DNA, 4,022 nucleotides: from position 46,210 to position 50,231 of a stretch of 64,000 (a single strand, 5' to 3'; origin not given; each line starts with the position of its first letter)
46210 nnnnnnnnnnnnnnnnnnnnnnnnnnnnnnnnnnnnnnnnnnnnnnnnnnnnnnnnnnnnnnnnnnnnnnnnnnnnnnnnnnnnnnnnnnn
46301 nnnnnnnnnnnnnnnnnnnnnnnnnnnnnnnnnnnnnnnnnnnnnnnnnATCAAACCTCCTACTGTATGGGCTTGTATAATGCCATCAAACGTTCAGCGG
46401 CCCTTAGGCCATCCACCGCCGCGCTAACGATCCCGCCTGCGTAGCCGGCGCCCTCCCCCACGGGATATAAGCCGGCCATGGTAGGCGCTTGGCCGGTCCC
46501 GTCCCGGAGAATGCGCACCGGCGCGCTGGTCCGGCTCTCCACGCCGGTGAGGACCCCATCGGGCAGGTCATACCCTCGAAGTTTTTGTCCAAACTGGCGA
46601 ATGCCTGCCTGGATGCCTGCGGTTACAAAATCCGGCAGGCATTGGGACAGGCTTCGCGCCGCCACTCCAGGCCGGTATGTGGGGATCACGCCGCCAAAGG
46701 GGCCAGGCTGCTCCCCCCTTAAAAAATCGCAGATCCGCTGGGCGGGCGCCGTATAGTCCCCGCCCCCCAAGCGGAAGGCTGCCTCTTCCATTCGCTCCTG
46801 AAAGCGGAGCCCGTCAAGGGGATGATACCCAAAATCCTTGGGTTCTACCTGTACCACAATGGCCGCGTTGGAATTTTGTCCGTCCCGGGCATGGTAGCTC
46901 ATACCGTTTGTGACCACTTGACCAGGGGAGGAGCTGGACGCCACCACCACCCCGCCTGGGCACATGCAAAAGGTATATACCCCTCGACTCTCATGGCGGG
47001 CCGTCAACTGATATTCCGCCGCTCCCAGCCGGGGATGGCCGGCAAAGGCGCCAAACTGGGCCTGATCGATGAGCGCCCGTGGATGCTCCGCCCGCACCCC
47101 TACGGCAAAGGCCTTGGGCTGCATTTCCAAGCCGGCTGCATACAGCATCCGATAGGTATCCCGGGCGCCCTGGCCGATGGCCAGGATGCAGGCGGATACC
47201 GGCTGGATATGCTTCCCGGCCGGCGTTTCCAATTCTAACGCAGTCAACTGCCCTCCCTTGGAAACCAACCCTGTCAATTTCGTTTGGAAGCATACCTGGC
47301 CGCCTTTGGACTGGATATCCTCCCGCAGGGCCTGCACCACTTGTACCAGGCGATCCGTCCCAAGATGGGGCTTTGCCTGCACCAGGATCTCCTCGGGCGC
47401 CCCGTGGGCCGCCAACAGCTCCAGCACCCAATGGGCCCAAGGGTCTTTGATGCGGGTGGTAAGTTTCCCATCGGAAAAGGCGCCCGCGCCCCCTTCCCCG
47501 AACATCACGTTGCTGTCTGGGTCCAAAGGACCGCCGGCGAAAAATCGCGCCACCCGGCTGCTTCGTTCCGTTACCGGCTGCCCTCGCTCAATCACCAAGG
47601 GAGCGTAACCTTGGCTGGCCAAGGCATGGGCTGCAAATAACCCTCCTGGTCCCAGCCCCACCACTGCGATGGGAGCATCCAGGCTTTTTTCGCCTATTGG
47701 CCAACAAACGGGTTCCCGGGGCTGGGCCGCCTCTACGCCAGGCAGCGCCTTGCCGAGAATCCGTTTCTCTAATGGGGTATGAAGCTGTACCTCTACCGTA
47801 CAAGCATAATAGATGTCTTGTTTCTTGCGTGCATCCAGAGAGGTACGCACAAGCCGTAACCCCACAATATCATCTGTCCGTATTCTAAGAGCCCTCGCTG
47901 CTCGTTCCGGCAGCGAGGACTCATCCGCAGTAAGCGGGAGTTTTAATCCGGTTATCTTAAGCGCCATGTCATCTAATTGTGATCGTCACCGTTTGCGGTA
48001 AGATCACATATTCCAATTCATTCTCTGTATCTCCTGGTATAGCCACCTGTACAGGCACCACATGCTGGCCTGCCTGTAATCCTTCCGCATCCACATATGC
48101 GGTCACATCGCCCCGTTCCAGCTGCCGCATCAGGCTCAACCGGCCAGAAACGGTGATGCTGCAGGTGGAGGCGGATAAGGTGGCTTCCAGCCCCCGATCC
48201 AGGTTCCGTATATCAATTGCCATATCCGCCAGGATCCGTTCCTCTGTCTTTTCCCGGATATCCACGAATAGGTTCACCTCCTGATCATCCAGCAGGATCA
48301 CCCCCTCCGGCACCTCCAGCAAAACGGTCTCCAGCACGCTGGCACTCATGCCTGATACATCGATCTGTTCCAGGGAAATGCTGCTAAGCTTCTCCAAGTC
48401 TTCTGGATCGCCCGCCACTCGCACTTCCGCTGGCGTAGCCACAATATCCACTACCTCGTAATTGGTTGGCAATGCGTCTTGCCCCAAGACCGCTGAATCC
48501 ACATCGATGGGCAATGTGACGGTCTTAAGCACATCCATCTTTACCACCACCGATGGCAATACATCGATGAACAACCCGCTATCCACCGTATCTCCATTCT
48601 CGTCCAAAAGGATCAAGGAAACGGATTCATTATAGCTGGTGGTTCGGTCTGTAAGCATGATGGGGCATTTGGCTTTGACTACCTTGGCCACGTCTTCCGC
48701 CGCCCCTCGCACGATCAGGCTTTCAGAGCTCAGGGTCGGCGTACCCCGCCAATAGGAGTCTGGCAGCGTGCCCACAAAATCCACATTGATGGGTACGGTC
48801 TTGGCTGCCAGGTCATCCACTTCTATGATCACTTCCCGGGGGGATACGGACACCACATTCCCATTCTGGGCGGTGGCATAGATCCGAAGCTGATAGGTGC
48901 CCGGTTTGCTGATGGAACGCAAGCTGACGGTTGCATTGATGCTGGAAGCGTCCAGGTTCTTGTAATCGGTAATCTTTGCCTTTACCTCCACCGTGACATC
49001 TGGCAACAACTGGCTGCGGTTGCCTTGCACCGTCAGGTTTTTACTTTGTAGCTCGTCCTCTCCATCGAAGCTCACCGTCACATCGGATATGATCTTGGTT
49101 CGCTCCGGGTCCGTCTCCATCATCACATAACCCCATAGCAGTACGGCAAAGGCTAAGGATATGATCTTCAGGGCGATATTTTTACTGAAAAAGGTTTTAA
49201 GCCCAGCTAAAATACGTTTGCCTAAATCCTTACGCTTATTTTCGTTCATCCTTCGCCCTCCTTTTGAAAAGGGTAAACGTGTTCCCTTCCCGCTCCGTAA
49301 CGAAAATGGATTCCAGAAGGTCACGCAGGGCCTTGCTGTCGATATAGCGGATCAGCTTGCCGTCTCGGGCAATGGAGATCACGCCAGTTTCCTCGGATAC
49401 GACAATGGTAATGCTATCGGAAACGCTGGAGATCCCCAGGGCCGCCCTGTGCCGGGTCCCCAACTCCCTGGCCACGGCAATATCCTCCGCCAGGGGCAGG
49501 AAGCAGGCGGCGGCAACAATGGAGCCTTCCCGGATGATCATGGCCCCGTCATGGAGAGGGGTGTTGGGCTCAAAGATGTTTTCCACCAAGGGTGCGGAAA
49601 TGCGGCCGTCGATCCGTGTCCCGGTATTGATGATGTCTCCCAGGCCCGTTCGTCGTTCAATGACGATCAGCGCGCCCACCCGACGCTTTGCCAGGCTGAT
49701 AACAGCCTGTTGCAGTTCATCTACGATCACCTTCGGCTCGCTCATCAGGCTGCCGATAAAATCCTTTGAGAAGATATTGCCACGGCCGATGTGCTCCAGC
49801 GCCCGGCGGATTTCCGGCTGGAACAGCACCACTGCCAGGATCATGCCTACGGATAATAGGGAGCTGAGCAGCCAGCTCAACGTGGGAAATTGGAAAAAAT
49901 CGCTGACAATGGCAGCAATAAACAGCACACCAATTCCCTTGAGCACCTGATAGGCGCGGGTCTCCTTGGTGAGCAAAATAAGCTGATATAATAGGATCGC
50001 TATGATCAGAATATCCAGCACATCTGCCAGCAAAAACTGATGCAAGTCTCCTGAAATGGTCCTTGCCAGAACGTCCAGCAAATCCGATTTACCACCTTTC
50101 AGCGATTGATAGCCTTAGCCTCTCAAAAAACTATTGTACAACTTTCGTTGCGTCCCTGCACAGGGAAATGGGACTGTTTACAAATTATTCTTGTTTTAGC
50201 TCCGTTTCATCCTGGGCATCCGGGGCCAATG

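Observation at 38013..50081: cdaA-cdaR heads a 12-kb, nine-gene same-strand array that has no glmM and runs into an uncharacterised envelope gene set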

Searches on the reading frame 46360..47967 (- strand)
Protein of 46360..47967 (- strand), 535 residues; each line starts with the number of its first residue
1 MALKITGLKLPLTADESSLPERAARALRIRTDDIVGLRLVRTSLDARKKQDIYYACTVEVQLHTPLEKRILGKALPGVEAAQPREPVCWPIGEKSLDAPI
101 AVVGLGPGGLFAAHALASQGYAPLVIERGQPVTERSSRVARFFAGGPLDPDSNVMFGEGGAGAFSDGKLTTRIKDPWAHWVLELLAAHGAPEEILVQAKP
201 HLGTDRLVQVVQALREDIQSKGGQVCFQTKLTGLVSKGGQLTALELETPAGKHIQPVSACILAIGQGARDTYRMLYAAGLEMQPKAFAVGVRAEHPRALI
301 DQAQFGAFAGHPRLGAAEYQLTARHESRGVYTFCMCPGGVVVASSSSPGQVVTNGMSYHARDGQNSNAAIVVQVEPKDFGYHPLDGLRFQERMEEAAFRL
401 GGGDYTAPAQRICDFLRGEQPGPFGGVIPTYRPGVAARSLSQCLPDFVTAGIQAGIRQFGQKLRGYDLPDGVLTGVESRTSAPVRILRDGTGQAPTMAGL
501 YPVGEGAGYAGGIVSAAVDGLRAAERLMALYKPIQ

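Call 4: search_protein_families(library=pfam, proteins=[window:46360-47967:-], max_evalue=0.01)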
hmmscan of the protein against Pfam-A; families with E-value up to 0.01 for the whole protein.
window:46360-47967:- (535 aa): 6 families
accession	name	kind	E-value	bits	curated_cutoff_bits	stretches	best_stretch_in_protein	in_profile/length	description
PF21688.3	FAD-depend_C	-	4.1e-76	256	27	1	286-480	1-197/197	FAD-dependent protein, C-terminal domain-like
PF01266.30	DAO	-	8.6e-10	39.1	27.9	2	100-153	2-57/353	FAD dependent oxidoreductase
PF07992.20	Pyr_redox_2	-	0.00042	20.3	26.1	0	100-130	3-33/291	Pyridine nucleotide-disulphide oxidoreductase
PF13450.12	NAD_binding_8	-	0.0012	19.5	21.9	1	102-130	1-29/68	NAD(P)-binding Rossmann-like domain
PF01494.25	FAD_binding_3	-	0.0015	18.3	22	1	98-131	2-35/349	FAD binding domain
PF03486.20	HI0933_like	-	0.0018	18.2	50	0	100-132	3-35/244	HI0933-like protein Rossmann domain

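Call 5: search_protein_families(library=ncbifam, proteins=[window:46360-47967:-], max_evalue=0.01)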
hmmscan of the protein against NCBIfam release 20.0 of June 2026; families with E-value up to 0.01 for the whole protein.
window:46360-47967:- (535 aa): 8 families
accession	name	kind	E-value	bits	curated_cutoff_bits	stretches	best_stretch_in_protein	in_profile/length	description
NF004829.0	PRK06183.1-3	subfamily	4.4e-05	22.4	390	1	95-130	6-41/520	bifunctional 3-(3-hydroxy-phenyl)propionate/3-hydroxycinnamic acid hydroxylase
NF005560.0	PRK07233.1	equivalog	7.4e-05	21.8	252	0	100-129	3-32/435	hypothetical protein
NF004780.0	PRK06126.1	subfamily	0.00021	19.7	445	1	94-138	5-48/552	hypothetical protein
TIGR03467.1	HpnE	equivalog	0.00043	19.7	283.05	0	100-132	1-33/430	hydroxysqualene dehydroxylase HpnE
NF006002.0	PRK08132.1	subfamily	0.00048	18.6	416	1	93-136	21-64/552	FAD-dependent oxidoreductase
TIGR00275.1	TIGR00275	subfamily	0.0014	17.5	183.8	0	100-132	1-33/401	aminoacetone oxidase family FAD-binding enzyme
NF005691.0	PRK07494.1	equivalog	0.002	16.7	459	1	97-135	8-46/404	UbiH/UbiF family hydroxylase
NF009415.0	PRK12779.1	equivalog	0.0085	14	1519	0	96-127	305-336/944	putative bifunctional glutamate synthase subunit beta/2-polyprenylphenol hydroxylase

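Call 12: find_related_loci(query=window:46360-47967:-, collection=genome_contigs, flank=10000)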
Query window:46360-47967:- (535 aa) in genome_contigs; peptide patterns used: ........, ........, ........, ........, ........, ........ (x = any residue, [..] = any of these).
94 stretches matched a pattern; 9 encode a relative of the query (tblastn E <= 1e-3); 9 distinct loci.
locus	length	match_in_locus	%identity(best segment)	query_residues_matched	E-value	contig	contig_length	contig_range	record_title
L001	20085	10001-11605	93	1-535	0e+0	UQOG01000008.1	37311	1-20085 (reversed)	uncultured Clostridiales bacterium isolate UMGS474 genome assembly, contig: NODE_1374_length_37311_cov_5.898432, whole g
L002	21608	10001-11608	53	1-535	2e-172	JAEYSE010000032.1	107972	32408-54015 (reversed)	MAG: Bacillota bacterium isolate OH_CBB_85 k127_439986, whole genome shotgun sequence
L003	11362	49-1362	58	100-535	9e-158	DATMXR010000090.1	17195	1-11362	MAG TPA_asm: Feifaniaceae bacterium isolate SMAG_U13125 k141_148938, whole genome shotgun sequence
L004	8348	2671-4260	45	1-532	2e-141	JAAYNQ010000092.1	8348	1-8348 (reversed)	MAG: Syntrophomonadaceae bacterium isolate AS21ysBPME_222 90168_AS21, whole genome shotgun sequence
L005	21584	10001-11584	45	3-534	1e-140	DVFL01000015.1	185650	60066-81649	MAG TPA_asm: Candidatus Cottocaccamicrobium excrementipullorum isolate CHK179-5732 CHK179__C78007_L185650_ERR3414574, wh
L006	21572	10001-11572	44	3-527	1e-128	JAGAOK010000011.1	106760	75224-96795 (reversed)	MAG: Lachnospiraceae bacterium isolate RGIG8627 Water_deer_Cecum.Co__c101094, whole genome shotgun sequence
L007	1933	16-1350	48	84-532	2e-135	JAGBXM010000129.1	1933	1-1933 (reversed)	MAG: Clostridia bacterium isolate RGIG9536 Yak_Colon-2__c645290, whole genome shotgun sequence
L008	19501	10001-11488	39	21-531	2e-107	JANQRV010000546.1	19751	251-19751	MAG: Saprospiraceae bacterium isolate IP29b_bin.78 k99_1199240, whole genome shotgun sequence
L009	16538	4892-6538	42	1-530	3e-114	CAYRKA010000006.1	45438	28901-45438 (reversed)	MAG TPA_asm: uncultured Lachnospiraceae bacterium isolate SRP222994_co1_237 genome assembly, contig: NODE_1360_length_45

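Call 33: search_solved_structures(query=window:46360-47967:-, max_evalue=0.001)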
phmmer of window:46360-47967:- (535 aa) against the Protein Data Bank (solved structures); distinct sequences matched with E-value up to 0.001: 1.
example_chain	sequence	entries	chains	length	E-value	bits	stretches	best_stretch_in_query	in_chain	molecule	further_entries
3nlc_A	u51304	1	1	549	1.6e-133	449.4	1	3-527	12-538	Uncharacterized protein VP0956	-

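Call 44: search_protein_families(library=pfam, proteins=[L002:11645-12442:+, L002:12642-13775:+, L002:13778-14515:+, L002:14517-15053:+, L004:4322-5713:+, L004:6109-7950:+], max_evalue=0.001)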
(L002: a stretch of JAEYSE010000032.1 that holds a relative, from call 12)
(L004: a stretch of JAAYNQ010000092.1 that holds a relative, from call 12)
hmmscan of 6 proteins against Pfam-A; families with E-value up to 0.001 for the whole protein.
L002:11645-12442:+ (265 aa): 0 families

L002:12642-13775:+ (377 aa): 3 families
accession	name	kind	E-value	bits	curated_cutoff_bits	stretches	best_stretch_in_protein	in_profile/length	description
PF01855.24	POR_N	-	3.8e-54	184.3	27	1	36-262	2-228/231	Pyruvate flavodoxin/ferredoxin oxidoreductase, thiamine diP-bdg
PF17147.9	PFOR_II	-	2.7e-21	76.3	27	1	271-367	1-102/102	Pyruvate:ferredoxin oxidoreductase core domain II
PF02780.25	Transketolase_C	-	5.5e-05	23.5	25.9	1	268-321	7-60/124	Transketolase, C-terminal domain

L002:13778-14515:+ (245 aa): 1 family
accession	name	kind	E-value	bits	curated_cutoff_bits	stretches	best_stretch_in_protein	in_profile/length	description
PF02775.26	TPP_enzyme_C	-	5.7e-20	72.1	21.9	1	58-210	20-151/151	Thiamine pyrophosphate enzyme, C-terminal TPP binding domain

L002:14517-15053:+ (178 aa): 1 family
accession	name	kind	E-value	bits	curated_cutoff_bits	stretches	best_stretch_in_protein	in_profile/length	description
PF01558.24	POR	-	1.6e-41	142.8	27.4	1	11-175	1-173/173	Pyruvate ferredoxin/flavodoxin oxidoreductase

L004:4322-5713:+ (463 aa): 4 families
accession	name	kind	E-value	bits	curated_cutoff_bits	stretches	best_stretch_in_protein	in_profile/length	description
PF02878.22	PGM_PMM_I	-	2.3e-43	147.7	22.5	1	10-143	2-134/138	Phosphoglucomutase/phosphomannomutase, alpha/beta/alpha domain I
PF02880.22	PGM_PMM_III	-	1.9e-33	115.5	20.7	1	268-378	1-113/115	Phosphoglucomutase/phosphomannomutase, alpha/beta/alpha domain III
PF00408.26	PGM_PMM_IV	-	4e-16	59.3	23.1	1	384-448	1-65/68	Phosphoglucomutase/phosphomannomutase, C-terminal domain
PF02879.22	PGM_PMM_II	-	8.2e-15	55.6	29.3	1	167-264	2-103/103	Phosphoglucomutase/phosphomannomutase, alpha/beta/alpha domain II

L004:6109-7950:+ (613 aa): 4 families
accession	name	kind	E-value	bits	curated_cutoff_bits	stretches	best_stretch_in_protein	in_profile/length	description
PF01380.27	SIS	-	1.7e-59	199.8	25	2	291-418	2-130/131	SIS domain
PF13522.11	GATase_6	-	3.6e-19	69.5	27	1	71-195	12-129/130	Glutamine amidotransferase domain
PF13537.11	GATase_7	-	2.7e-15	56.9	25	1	84-201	8-122/123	Glutamine amidotransferase domain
PF13580.11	SIS_2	-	1.1e-06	29.1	27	1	336-375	98-137/138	SIS domain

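Call 71: search_protein_families(library=padloc, proteins=[window:46360-47967:-], max_evalue=0.001)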
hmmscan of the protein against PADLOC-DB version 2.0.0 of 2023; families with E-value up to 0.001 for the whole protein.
window:46360-47967:- (535 aa): 0 families

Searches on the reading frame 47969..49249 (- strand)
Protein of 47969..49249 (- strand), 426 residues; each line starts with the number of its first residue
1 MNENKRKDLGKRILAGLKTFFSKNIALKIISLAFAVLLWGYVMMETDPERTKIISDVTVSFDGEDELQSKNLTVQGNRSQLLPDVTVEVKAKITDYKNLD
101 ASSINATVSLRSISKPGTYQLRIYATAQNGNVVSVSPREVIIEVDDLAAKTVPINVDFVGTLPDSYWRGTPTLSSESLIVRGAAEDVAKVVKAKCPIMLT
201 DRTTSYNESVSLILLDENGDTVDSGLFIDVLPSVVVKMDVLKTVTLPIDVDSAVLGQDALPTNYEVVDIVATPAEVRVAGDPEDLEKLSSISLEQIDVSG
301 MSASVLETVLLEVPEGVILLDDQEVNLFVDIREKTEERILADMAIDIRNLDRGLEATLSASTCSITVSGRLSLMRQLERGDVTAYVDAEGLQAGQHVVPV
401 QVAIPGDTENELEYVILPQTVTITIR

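Call 4: search_protein_families(library=pfam, proteins=[window:47969-49249:-], max_evalue=0.01)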
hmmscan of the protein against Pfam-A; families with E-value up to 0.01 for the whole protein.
window:47969-49249:- (426 aa): 1 family
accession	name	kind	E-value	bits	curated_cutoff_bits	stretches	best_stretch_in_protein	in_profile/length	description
PF07949.17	YbbR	-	8.3e-21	74.5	22.3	3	256-327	8-79/81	YbbR-like protein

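Call 5: search_protein_families(library=ncbifam, proteins=[window:47969-49249:-], max_evalue=0.01)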
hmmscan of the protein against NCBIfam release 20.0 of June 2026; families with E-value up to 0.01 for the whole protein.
window:47969-49249:- (426 aa): 0 families

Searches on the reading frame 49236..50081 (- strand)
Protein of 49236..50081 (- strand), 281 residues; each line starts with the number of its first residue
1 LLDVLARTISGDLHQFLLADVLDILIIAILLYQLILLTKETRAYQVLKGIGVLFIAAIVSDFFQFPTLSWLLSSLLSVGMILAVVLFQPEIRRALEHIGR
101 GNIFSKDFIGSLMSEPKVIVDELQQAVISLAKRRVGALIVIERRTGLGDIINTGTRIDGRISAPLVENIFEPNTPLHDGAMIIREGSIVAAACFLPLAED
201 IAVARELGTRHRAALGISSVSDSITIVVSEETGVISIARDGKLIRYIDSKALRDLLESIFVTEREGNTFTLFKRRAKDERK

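Call 4: search_protein_families(library=pfam, proteins=[window:49236-50081:-], max_evalue=0.01)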
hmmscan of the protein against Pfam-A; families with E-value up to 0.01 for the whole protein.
window:49236-50081:- (281 aa): 2 families
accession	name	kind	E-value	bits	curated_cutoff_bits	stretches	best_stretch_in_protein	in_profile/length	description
PF02457.21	DAC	-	5.2e-44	149.1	27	1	125-243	2-119/119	DisA bacterial checkpoint controller nucleotide-binding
PF19293.4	CdaA_N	-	5.3e-12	46.2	23.8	1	14-91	3-81/81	CdaA N-terminal transmembrane domain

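Call 5: search_protein_families(library=ncbifam, proteins=[window:49236-50081:-], max_evalue=0.01)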
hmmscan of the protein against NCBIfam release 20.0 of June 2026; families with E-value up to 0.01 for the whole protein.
window:49236-50081:- (281 aa): 5 families
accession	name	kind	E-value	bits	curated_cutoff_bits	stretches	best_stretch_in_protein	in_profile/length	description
TIGR00159.1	TIGR00159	equivalog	6.8e-75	251.6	188.8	1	18-261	11-251/254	diadenylate cyclase CdaA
NF038328.1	c-di-AMP_CdaS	exception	1.3e-43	148.8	225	1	120-243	64-187/191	sporulation-specific diadenylate cyclase CdaS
NF038327.1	c-di-AMP_CdaM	exception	2.5e-34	118.5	225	1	111-255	41-185/196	diadenylate cyclase CdaM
NF041371.1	Diadnylcyc_Halo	equivalog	7e-10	38.7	430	1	163-250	180-268/270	diadenylate cyclase DacZ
NF010009.0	PRK13482.1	equivalog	3.4e-09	36.3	201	1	123-242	22-137/357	DNA integrity scanning diadenylate cyclase DisA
